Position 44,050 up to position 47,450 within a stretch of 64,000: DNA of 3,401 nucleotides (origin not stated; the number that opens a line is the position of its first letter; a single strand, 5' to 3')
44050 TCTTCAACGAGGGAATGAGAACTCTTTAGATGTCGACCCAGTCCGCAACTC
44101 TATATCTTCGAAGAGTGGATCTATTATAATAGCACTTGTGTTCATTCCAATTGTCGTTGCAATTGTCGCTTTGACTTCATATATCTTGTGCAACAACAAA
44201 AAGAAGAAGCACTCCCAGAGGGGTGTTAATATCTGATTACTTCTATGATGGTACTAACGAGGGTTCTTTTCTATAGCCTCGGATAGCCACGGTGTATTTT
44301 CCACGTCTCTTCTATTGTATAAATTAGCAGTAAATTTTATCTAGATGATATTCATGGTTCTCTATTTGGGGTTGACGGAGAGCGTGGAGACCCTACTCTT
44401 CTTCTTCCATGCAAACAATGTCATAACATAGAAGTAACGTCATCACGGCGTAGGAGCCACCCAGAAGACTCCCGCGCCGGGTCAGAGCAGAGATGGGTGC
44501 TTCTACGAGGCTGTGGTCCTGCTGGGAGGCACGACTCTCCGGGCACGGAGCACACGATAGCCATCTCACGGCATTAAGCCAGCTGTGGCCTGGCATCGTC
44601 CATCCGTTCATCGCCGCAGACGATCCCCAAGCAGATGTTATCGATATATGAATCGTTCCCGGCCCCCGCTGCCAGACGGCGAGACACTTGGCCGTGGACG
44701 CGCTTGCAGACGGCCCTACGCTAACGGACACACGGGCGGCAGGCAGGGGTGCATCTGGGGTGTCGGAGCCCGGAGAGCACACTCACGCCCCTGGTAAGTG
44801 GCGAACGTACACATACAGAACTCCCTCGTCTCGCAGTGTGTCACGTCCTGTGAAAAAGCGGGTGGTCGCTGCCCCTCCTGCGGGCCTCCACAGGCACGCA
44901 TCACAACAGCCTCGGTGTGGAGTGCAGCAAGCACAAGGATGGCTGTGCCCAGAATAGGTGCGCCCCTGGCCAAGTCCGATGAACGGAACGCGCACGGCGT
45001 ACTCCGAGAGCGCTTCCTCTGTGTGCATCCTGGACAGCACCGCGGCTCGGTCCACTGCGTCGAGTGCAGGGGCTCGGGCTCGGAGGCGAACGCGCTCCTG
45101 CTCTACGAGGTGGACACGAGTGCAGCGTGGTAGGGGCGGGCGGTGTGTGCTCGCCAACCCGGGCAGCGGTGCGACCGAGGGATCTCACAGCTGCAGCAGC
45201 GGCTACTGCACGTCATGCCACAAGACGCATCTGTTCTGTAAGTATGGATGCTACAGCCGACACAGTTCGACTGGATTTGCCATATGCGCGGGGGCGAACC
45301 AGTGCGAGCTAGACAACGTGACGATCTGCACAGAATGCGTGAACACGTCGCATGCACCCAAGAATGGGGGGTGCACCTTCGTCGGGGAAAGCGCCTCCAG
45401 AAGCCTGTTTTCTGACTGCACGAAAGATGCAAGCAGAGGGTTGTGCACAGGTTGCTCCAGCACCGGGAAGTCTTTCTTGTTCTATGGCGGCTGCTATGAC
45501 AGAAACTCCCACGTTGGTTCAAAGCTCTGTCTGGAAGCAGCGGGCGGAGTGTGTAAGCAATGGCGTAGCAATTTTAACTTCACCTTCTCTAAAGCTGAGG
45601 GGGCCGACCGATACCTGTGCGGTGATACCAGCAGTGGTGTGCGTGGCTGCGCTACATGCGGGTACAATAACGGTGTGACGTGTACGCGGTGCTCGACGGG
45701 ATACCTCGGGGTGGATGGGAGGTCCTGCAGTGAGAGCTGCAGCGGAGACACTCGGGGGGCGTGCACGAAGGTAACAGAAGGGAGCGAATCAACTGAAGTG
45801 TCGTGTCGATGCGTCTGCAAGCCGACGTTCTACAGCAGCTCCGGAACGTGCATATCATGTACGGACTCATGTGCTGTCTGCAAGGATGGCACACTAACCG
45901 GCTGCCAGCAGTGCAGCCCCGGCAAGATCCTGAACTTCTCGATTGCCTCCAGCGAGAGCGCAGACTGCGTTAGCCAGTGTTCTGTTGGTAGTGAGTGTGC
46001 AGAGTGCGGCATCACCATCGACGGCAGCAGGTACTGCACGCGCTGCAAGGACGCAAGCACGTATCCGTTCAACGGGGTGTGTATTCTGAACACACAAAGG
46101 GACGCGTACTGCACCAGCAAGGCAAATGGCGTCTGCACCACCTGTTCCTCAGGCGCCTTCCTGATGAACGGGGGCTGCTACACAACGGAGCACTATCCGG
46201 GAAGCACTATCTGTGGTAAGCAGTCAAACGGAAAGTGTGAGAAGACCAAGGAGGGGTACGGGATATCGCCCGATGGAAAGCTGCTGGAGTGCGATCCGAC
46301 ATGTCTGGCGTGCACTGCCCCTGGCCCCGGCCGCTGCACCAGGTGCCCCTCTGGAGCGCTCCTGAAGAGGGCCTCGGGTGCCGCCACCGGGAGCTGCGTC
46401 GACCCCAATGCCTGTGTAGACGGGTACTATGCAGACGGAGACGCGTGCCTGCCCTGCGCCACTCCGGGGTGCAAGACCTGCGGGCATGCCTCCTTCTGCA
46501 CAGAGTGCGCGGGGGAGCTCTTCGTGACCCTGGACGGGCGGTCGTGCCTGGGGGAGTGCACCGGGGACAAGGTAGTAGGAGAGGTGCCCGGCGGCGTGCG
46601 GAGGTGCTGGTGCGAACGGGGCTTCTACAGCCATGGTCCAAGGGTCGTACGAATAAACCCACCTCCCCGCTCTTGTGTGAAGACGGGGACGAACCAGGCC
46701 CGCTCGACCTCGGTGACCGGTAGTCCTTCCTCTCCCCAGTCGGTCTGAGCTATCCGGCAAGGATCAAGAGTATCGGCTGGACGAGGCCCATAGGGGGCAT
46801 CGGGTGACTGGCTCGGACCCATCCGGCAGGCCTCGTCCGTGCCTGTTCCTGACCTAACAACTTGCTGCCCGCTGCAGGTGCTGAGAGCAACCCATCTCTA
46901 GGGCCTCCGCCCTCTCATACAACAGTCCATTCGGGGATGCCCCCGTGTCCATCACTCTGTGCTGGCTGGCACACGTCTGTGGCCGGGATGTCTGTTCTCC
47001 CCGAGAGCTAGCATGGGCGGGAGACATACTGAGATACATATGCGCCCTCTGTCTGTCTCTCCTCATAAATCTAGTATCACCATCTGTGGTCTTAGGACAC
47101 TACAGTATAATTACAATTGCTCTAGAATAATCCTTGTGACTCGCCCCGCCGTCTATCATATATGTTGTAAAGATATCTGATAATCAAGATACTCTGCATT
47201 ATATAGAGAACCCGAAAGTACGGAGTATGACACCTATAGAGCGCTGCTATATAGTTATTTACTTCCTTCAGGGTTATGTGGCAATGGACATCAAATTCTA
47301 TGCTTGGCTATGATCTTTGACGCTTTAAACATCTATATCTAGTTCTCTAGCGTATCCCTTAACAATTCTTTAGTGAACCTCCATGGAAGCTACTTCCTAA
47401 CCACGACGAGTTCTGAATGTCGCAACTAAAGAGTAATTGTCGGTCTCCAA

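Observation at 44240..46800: GC-rich island carrying a VSP/HCMP-type cysteine-repeat ORF with no ATG, no signal peptide and no anchor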

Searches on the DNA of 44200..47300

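Call 58: search_rna_families(source=window, start=44200, end=47300, threshold=evalue, max_evalue=1)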
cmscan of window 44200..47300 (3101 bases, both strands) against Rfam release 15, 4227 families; matches with E-value up to 1: 1.
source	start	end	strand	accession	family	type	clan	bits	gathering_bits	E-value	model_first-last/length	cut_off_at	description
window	45394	45475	-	RF02133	HOXB13-AS1_2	Gene; lncRNA;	-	20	40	0.14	1-81/81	no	HOXB13 antisense RNA 1 conserved region 2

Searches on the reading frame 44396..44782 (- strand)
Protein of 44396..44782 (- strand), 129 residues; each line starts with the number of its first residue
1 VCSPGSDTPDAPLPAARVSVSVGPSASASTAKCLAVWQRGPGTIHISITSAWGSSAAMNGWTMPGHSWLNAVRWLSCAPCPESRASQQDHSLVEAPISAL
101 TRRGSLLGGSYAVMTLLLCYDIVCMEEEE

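Call 57: search_protein_families(library=pfam, proteins=[window:44396-44782:-], max_evalue=1)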
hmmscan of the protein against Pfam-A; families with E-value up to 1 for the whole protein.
seq(129 aa): 0 families
